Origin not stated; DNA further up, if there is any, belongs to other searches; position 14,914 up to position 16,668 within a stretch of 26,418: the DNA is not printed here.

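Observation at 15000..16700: Compositionally foreign single-gene insertion encoding a RecB/Cas4-like PD-(D/E)xK nuclease fused to an unknown large domain, a candidate novel defence or orphan nuclease element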

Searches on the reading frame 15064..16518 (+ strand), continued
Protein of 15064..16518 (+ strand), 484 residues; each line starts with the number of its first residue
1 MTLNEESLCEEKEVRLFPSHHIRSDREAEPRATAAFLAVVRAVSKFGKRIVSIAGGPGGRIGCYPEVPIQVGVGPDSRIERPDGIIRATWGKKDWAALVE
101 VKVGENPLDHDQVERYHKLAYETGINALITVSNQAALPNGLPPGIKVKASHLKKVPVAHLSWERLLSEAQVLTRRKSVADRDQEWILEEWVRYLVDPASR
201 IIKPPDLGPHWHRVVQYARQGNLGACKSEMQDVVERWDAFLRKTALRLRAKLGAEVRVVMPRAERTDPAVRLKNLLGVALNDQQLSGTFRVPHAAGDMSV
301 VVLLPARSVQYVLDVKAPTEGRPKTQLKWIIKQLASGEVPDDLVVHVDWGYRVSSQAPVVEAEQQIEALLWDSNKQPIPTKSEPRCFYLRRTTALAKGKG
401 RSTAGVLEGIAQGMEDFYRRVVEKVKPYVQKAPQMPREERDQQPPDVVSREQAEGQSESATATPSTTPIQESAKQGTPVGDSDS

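Call 35: search_protein_families(library=pfam, proteins=[P0157, P0174, P0177, P0182, P0188, P0200, P0238, P0185, P0198, P0153], max_evalue=0.01)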
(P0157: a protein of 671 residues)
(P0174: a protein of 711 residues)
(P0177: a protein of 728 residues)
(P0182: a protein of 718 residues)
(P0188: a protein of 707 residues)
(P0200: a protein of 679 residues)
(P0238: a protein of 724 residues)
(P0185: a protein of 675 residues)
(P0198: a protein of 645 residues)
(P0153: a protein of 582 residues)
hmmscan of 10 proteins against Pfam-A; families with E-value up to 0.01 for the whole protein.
P0157 (671 aa): 1 family
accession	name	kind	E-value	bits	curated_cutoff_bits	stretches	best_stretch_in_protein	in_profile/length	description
PF02342.23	TerD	-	1.9e-17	63.8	25.3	1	7-154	23-187/187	TerD domain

P0174 (711 aa): 1 family
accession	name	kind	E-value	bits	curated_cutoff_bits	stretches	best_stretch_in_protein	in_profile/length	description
PF02342.23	TerD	-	1.9e-35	122.4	25.3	1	6-172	5-187/187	TerD domain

P0177 (728 aa): 2 families
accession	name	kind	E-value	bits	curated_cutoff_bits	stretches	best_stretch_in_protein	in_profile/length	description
PF02342.23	TerD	-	3.5e-32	111.8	25.3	1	9-183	4-186/187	TerD domain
PF08774.17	VRR_NUC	-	0.0025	18.3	23.8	1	391-439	64-111/116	VRR-NUC domain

P0182 (718 aa): 1 family
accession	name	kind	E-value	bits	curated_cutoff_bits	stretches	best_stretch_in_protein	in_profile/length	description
PF02342.23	TerD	-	3.8e-38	131.3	25.3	1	1-173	5-187/187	TerD domain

P0188 (707 aa): 1 family
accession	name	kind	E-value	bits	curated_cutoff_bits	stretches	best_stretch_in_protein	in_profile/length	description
PF02342.23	TerD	-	7.2e-41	140.1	25.3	1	3-175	4-187/187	TerD domain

P0200 (679 aa): 1 family
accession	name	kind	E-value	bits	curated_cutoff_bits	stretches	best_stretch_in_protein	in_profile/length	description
PF02342.23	TerD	-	1e-43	149.4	25.3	1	6-171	5-187/187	TerD domain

P0238 (724 aa): 1 family
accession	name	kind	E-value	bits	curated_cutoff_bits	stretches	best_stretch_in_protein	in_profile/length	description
PF02342.23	TerD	-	3.6e-36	124.8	25.3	1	4-177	3-187/187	TerD domain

P0185 (675 aa): 0 families

P0198 (645 aa): 1 family
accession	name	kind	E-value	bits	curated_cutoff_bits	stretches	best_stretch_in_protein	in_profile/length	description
PF02342.23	TerD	-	4.8e-10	39.7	25.3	1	495-638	32-185/187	TerD domain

P0153 (582 aa): 0 families
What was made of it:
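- On TerD-fused members of the same family ('TerD family protein' of Actinobacteria): Homologues P0157, P0174, P0177, P0182, P0188, P0200 and P0238 have it at the N-terminus, and P0198 at the C-terminus (call 35).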

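Call 39: fold_search(model_id=the predicted structure, library=pdb)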
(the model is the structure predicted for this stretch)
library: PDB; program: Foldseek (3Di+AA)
matches with E <= 10: 825; with E <= 0.001: 0
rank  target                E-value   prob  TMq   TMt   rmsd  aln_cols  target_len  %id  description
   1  7edb_A                2.4e-03  0.98  0.19  0.24   9.8       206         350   14  EcoT38I restriction endonuclease complexed with DNA (released 2022-03-16)
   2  4f0p_C                4.3e-03  0.96  0.19  0.20  13.1       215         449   15  MspJI Restriction Endonuclease - P31 Form (released 2012-08-08)
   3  7e8r                  1.1e-02  0.95  0.18  0.24   8.0       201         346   14  EcoT38I restriction endonuclease (released 2022-03-02)
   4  7edb_B                1.4e-02  0.97  0.19  0.25   7.6       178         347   10  EcoT38I restriction endonuclease complexed with DNA (released 2022-03-16)
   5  1fok_A                2.8e-02  0.51  0.13  0.11  12.3       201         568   15  STRUCTURE OF RESTRICTION ENDONUCLEASE FOKI BOUND TO DNA (released 1997-12-03)
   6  6wam_F                3.7e-02  0.35  0.10  0.11  18.3       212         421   10  Structure of Acinetobacter baumannii Cap4 SAVED/CARF-domain containing receptor (released 2020-06-17)
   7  8em1_B                5.2e-02  0.84  0.15  0.15   6.5       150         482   12  Type IIS Restriction Endonuclease PaqCI, DNA Unbound (released 2023-03-22)
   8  8em1_A                5.2e-02  0.72  0.15  0.15   6.9       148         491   11  Type IIS Restriction Endonuclease PaqCI, DNA Unbound (released 2023-03-22)
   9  6ut7_G                7.3e-02  0.80  0.15  0.17   8.7       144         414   10  Fitted model for the tetradecameric assembly of Thermococcus gammatolerans McrB AAA+ hexamers with bound McrC (released 2020-10-21)
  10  2fok_B                7.3e-02  0.60  0.16  0.14   9.5       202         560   14  STRUCTURE OF RESTRICTION ENDONUCLEASE FOKI (released 1998-06-17)
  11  3k53_C                7.7e-02  0.13  0.13  0.20  16.2       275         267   11  Crystal Structure of NFeoB from P. furiosus (released 2010-05-26)
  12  8dgc_E                8.1e-02  0.21  0.11  0.10   7.2       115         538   10  Avs3 bound to phage PhiV-1 terminase (released 2022-08-03)
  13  1xmx                  8.6e-02  0.84  0.16  0.19   9.4       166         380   11  Crystal structure of protein VC1899 from Vibrio cholerae (released 2004-11-16)
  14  2bam_B                9.1e-02  0.87  0.12  0.25   6.0        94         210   12  RESTRICTION ENDONUCLEASE BAMHI COMPLEX WITH DNA AND CALCIUM IONS (PRE-REACTIVE COMPLEX). (released 1999-10-31)
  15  6wan_F                9.6e-02  0.21  0.10  0.11  18.2       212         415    9  Structure of Acinetobacter baumannii Cap4 SAVED/CARF-domain containing receptor with the cyclic trinucleotide 3'3'3'-c (released 2020-06-17)
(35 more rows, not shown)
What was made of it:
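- On PD-(D/E)xK (restriction-endonuclease-like) superfamily: Foldseek top hits are EcoT38I, MspJI, FokI and BamHI (call 39).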

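Call 43: list_cluster_members(proteins=[P0200, P0182, P0188, P0174, P0139, P0147, P0185, P0198, P0143, P0160])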
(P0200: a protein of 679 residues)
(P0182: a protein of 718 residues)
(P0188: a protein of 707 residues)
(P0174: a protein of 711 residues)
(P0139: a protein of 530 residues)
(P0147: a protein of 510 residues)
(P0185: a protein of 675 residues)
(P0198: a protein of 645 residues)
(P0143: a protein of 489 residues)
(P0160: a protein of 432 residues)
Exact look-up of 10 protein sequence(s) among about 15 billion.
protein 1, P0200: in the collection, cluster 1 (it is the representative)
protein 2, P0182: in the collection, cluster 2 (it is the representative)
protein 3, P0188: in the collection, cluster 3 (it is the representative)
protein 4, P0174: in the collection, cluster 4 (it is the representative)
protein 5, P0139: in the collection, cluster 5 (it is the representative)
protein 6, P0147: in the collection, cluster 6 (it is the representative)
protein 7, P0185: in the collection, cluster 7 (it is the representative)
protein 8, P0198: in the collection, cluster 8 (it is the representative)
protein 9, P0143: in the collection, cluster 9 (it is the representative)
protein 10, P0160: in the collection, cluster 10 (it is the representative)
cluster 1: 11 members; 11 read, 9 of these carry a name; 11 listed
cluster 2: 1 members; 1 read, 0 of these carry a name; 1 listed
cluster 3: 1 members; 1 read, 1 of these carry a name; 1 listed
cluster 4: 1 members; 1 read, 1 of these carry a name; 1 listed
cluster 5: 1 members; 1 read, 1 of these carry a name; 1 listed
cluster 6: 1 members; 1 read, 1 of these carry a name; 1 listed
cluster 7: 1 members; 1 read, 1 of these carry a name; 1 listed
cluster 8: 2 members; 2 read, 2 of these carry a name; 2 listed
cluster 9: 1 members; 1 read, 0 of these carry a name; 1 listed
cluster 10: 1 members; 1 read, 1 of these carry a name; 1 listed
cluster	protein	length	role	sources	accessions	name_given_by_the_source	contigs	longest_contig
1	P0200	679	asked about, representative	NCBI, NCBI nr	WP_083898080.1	TerD family protein [Nocardia vinacea]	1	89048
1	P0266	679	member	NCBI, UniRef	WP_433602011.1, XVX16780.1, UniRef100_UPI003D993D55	TerD family protein [Nocardia sp. CA-135953] | TerD family protein n=1 Tax=Nocardia sp. CA-135953 TaxID=3239978 RepID=UPI003D993D55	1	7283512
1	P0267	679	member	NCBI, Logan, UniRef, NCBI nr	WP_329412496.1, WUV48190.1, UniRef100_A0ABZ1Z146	TerD family protein [Nocardia vinacea] | TerD family protein n=1 Tax=Nocardia vinacea TaxID=96468 RepID=A0ABZ1Z146_9NOCA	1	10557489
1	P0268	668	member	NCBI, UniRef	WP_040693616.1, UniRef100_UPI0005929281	TerD family protein [Nocardia vinacea] | TerD family protein n=1 Tax=Nocardia vinacea TaxID=96468 RepID=UPI0005929281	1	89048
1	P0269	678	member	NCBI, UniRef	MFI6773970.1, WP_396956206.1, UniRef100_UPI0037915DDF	TerD family protein [Nocardia sp. NPDC050412] | TerD family protein n=1 Tax=Nocardia sp. NPDC050412 TaxID=3364320 RepID=UPI0037915DDF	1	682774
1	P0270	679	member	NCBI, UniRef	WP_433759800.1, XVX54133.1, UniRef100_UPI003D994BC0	TerD family protein [Nocardia sp. CA-135398] | TerD family protein n=1 Tax=Nocardia sp. CA-135398 TaxID=3239977 RepID=UPI003D994BC0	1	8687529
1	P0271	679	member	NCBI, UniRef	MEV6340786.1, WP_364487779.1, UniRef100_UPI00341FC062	TerD family protein [Nocardia vinacea] | TerD family protein n=1 Tax=Nocardia vinacea TaxID=96468 RepID=UPI00341FC062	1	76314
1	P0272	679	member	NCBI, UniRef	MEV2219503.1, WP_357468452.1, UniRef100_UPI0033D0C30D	TerD family protein [Nocardia vinacea] | TerD family protein n=1 Tax=Nocardia vinacea TaxID=96468 RepID=UPI0033D0C30D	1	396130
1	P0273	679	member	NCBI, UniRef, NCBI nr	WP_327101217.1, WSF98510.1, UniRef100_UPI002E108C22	TerD family protein [Nocardia vinacea] | TerD family protein n=1 Tax=Nocardia vinacea TaxID=96468 RepID=UPI002E108C22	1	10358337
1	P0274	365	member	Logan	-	-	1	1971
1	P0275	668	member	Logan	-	-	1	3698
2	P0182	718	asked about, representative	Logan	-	-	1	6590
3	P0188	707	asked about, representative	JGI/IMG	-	stress response protein SCP2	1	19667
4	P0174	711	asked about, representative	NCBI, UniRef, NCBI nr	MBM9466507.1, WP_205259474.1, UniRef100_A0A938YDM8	TerD family protein [Nakamurella leprariae] | TerD family protein n=1 Tax=Nakamurella leprariae TaxID=2803911 RepID=A0A938YDM8_9ACTN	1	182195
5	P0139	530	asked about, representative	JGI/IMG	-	hypothetical protein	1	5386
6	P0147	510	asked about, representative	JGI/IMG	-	hypothetical protein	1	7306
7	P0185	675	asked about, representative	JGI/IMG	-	hypothetical protein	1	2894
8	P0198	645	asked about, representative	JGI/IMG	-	stress response protein SCP2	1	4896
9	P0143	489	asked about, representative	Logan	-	-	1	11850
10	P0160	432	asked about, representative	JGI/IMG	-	hypothetical protein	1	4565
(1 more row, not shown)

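Call 45: search_protein_families(library=pfam, proteins=[L018:9563-10339:+, L029:3766-4581:+, L034:9326-10126:+, L030:9564-10427:-, L055:9395-14083:+, L003:11616-12350:+, L074:6966-7430:+, L074:7491-7907:+, L051:4134-5702:+], max_evalue=0.01)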
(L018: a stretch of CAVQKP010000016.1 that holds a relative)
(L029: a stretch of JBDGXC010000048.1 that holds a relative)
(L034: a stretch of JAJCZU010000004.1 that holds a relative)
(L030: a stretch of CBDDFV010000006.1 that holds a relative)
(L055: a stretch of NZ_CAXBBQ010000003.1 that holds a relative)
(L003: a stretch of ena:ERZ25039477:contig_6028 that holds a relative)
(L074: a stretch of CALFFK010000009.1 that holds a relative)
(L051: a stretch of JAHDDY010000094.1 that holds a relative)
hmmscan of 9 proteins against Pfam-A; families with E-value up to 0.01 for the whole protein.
L018:9563-10339:+ (258 aa): 3 families
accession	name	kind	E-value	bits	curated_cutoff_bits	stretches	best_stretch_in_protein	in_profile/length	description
PF00520.37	Ion_trans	-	1.6e-26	93.4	25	1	14-210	4-230/241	Ion transport protein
PF07885.22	Ion_trans_2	-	3e-16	59.5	22.5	1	137-213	2-77/79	Ion channel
PF00060.32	Lig_chan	-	7.1e-05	23.1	30.8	1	129-217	9-98/146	Ligand-gated ion channel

L029:3766-4581:+ (271 aa): 3 families
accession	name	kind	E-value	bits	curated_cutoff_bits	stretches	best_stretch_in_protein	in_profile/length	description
PF00520.37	Ion_trans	-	7.8e-18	65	25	1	58-244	23-239/241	Ion transport protein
PF07885.22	Ion_trans_2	-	7.9e-17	61.4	22.5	1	165-239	4-78/79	Ion channel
PF00060.32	Lig_chan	-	0.0032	17.7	30.8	1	186-243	43-99/146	Ligand-gated ion channel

L034:9326-10126:+ (266 aa): 2 families
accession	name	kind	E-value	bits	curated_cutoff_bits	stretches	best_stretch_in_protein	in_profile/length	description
PF00520.37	Ion_trans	-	2.1e-37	129.1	25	1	22-248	2-240/241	Ion transport protein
PF07885.22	Ion_trans_2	-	6e-16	58.5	22.5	1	164-238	3-74/79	Ion channel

L030:9564-10427:- (287 aa): 3 families
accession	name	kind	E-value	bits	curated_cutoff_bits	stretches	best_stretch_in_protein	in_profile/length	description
PF00520.37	Ion_trans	-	5.1e-23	82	25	1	56-261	4-240/241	Ion transport protein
PF07885.22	Ion_trans_2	-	7.2e-17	61.5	22.5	1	178-254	4-77/79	Ion channel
PF00060.32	Lig_chan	-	9e-05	22.8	30.8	1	176-261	15-101/146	Ligand-gated ion channel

L055:9395-14083:+ (1562 aa): 14 families
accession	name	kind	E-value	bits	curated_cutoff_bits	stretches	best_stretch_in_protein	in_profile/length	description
PF13195.11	DUF4011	-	5.2e-38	130.9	22.2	1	33-201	1-158/158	Protein of unknown function (DUF4011)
PF18741.7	MTES_1575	-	7.4e-35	119.4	38.2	1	1261-1357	1-95/96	REase_MTES_1575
PF13086.12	AAA_11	-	8.4e-17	62.2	27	2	313-380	3-75/257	AAA domain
PF11784.13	DUF3320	-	2.4e-12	47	25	1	1416-1461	2-48/50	Protein of unknown function (DUF3320)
PF13245.12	AAA_19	-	1.5e-10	41.8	25.1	2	316-374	1-61/134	AAA domain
PF13087.12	AAA_12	-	5.5e-10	39.6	27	1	1029-1213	15-190/195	AAA domain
PF13604.12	AAA_30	-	3.4e-09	37.2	27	1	313-371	3-63/191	AAA domain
PF13191.12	AAA_16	-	1.7e-05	25.8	32.6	1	318-436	14-129/167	AAA ATPase domain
PF00270.35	DEAD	-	6.4e-05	23.2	26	1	315-379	3-70/167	DEAD/DEAH box helicase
PF01443.25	Viral_helicase1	-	0.00066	20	21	0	945-989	53-101/228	Viral superfamily 1 RNA helicase core domain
PF09848.15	SLFN-g3_helicase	-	0.0019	18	24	0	329-374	4-51/354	Schlafen group 3, DNA/RNA helicase domain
PF04851.21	ResIII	-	0.0025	18.2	22.5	1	315-378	7-77/164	Type III restriction enzyme, res subunit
PF13401.12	AAA_22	-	0.0053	17.5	27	0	325-387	4-59/130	AAA domain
PF25199.1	nSTAND_NTPase5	-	0.0075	16.5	34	0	321-369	36-85/145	Novel STAND NTPase 5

L003:11616-12350:+ (244 aa): 0 families

L074:6966-7430:+ (154 aa): 0 families

L074:7491-7907:+ (138 aa): 0 families

L051:4134-5702:+ (522 aa): 0 families

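Call 52: search_protein_families(library=pfam, alignment_id=A2, max_evalue=0.0001)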
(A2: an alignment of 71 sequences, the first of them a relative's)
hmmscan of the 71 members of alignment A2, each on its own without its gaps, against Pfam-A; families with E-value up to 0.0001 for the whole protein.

A. member 1, L001:11519-12721:+ (400 aa): 3 families
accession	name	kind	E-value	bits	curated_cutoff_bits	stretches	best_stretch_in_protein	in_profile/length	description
PF01926.29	MMR_HSR1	-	5.8e-23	81.6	21.9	1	216-327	1-113/113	50S ribosome-binding GTPase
PF02421.24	FeoB_N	-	2.4e-07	30.8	27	1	216-303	2-88/156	Ferrous iron transport protein B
PF10396.14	TrmE_N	-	3.5e-06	27.7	29.8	1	27-129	6-99/117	GTP-binding protein TrmE N-terminus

B. families by the number of members that match (of 71 scanned): 77 families (the first 25 are shown)
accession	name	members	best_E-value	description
PF00520.37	Ion_trans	5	9.1e-39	Ion transport protein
PF07885.22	Ion_trans_2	5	9.7e-18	Ion channel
PF01432.26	Peptidase_M3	3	9.7e-161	Peptidase family M3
PF13175.12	AAA_15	3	1.1e-25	AAA ATPase domain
PF13304.12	AAA_21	3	4e-15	AAA domain, putative AbiEii toxin, Type IV TA system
PF20469.4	OLD-like_TOPRIM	2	5.9e-19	Overcoming lysogenization defect protein-like, TOPRIM domain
PF08439.15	Peptidase_M3_N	2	2.2e-18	Oligopeptidase F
PF11398.14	DUF2813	2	9.4e-14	Protein of unknown function (DUF2813)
PF13476.12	AAA_23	2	2.8e-10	AAA domain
PF02463.25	SMC_N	2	1.6e-07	RecF/RecN/SMC N terminal domain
PF00060.32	Lig_chan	2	7.1e-05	Ligand-gated ion channel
PF04228.19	Zn_peptidase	1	3.5e-105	Putative neutral zinc metallopeptidase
PF01515.24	PTA_PTB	1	3.9e-105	Phosphate acetyl/butaryl transferase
PF02601.20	Exonuc_VII_L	1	9.6e-103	Exonuclease VII, large subunit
PF00999.27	Na_H_Exchanger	1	6.8e-57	Sodium/hydrogen exchanger, transmembrane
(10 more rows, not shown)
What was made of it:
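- On Type IV / modification-dependent restriction enzymes (Mrr, MspJI, AspBHI, McrBC): In L001 a TrmE-like GTPase follows the gene, but it is a housekeeping type (call 52).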

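Call 55: find_related_loci(query=A1, collection=viral_contigs, flank=8000)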
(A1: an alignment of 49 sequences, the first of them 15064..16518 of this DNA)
Query A1 (484 aa) in viral_contigs; peptide patterns used: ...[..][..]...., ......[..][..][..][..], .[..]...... (x = any residue, [..] = any of these).
65 stretches matched a pattern, but none encodes a relative of the query by tblastn (E <= 1e-3).

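Call 56: search_dna_similar(query=window:15064-16518:+, collection=plasmids, mode=protein, max_evalue=0.001)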
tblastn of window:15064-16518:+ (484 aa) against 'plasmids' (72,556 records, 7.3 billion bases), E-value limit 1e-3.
Records with a match: 11; places in all: 11; records where one place covers at least 80% of the query: 11.
Best place of each record, by identity: <60% 11.
By first word of the organism name: Streptomyces 6; Rhodococcus 5.
By predicted mobility (MOB-suite, as given by PLSDB): non-mobilizable 7; mobilizable 4.
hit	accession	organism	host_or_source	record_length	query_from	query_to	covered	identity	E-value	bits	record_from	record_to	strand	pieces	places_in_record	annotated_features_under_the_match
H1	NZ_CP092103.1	Rhodococcus qingshengii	soil,petroleum-contaminated soil, ...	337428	15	446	89%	30.1%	3e-43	171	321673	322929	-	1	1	TerD family protein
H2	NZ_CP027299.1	Streptomyces sp. SGAir0924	whole organism,air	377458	12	438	88%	30.4%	7e-38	155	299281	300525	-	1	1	TerD family protein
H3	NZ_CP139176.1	Streptomyces sp. CL7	soild,microorganism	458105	12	444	89%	29.5%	8e-38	155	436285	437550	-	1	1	TerD family protein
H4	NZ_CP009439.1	Streptomyces glaucescens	soil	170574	12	437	88%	30.0%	6e-39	158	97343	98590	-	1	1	TerD family protein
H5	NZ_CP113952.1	Rhodococcus sp. JS3073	culture,soil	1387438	5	451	92%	28.4%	3e-39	159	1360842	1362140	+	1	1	record has no annotation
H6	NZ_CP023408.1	Streptomyces fungicidicus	Pig,cell culture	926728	12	437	88%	29.8%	2e-37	154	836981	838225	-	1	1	TerD family protein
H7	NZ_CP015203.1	Rhodococcus sp. 008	Skate,bacterial culture,renal tissue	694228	15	446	89%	29.0%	9e-41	164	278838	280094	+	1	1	TerD family protein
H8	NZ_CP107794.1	Streptomyces clavifer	-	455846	12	437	88%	29.0%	4e-36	150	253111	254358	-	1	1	TerD family protein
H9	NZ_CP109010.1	Streptomyces sp. NBC_00690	-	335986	12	426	86%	29.1%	8e-39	158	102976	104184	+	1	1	TerD family protein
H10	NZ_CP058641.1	Rhodococcus sp. ZPP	cell culture,soil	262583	15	434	87%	28.3%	5e-39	158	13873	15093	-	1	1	TerD family protein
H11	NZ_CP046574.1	Rhodococcus sp. WAY2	cell culture,bacterial consortium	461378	15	434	87%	28.3%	5e-39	158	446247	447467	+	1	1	TerD family protein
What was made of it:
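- TerD fusions are present (calls 35, 43, 56).
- Tried and rejected: Plasmid copies are only the TerD-fused actinobacterial form (call 56).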

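Call 57: search_dna_similar(query=window:15064-16518:+, collection=phages, mode=protein, max_evalue=0.001)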
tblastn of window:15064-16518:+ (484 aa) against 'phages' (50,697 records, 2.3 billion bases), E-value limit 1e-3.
No match.
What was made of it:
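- No phage or viral-contig copies were found (calls 55, 57). No copies occur in phages (calls 55, 57), where such genes are commonest.
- Tried and rejected: No copies in IMG/VR viral contigs or in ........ phages (calls 55, 57).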

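Call 58: get_annotated_region(hit=H4, flank=9000)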
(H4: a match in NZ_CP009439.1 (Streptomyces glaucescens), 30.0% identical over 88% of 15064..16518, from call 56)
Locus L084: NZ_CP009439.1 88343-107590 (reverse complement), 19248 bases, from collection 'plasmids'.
description: Streptomyces glaucescens strain GLA.O plasmid pSglau1, complete sequence
organism: Streptomyces glaucescens (NCBI taxid 1907)
taxonomy: Bacteria; Actinomycetota; Actinomycetes; Kitasatosporales; Streptomycetaceae; Streptomyces; Streptomyces glaucescens
host: -; source: soil; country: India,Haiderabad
typing (MOB-suite, as given by PLSDB): mobilizable; replicon rep_cluster_1921,rep_cluster_1974; relaxase MOBF
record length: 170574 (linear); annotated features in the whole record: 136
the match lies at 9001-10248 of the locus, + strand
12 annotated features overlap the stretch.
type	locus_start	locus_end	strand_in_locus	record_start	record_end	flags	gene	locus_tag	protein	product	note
CDS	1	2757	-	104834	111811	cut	-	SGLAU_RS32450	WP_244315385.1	polymorphic toxin-type HINT domain-containing protein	-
CDS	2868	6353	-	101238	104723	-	-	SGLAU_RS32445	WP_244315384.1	LamG-like jellyroll fold domain-containing protein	-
CDS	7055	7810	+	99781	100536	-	-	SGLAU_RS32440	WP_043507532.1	hypothetical protein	-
CDS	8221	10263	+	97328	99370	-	-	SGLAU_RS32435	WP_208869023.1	TerD family protein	GO:0006950 - response to stress [Evidence IEA]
CDS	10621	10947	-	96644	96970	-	-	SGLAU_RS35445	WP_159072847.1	hypothetical protein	-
CDS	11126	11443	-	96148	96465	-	-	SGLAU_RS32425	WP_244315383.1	DUF6415 family natural product biosynthesis protein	-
CDS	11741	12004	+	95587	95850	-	-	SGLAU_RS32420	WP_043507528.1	hypothetical protein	-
CDS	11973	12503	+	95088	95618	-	-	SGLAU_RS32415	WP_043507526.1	DUF6879 family protein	-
CDS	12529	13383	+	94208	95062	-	-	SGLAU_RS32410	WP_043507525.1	helix-turn-helix transcriptional regulator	-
CDS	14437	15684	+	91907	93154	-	-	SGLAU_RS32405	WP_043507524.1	DUF6236 family protein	-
CDS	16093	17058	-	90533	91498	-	-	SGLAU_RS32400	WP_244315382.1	DUF3883 domain-containing protein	-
CDS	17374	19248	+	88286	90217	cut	-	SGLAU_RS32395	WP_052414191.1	DNA/RNA helicase domain-containing protein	-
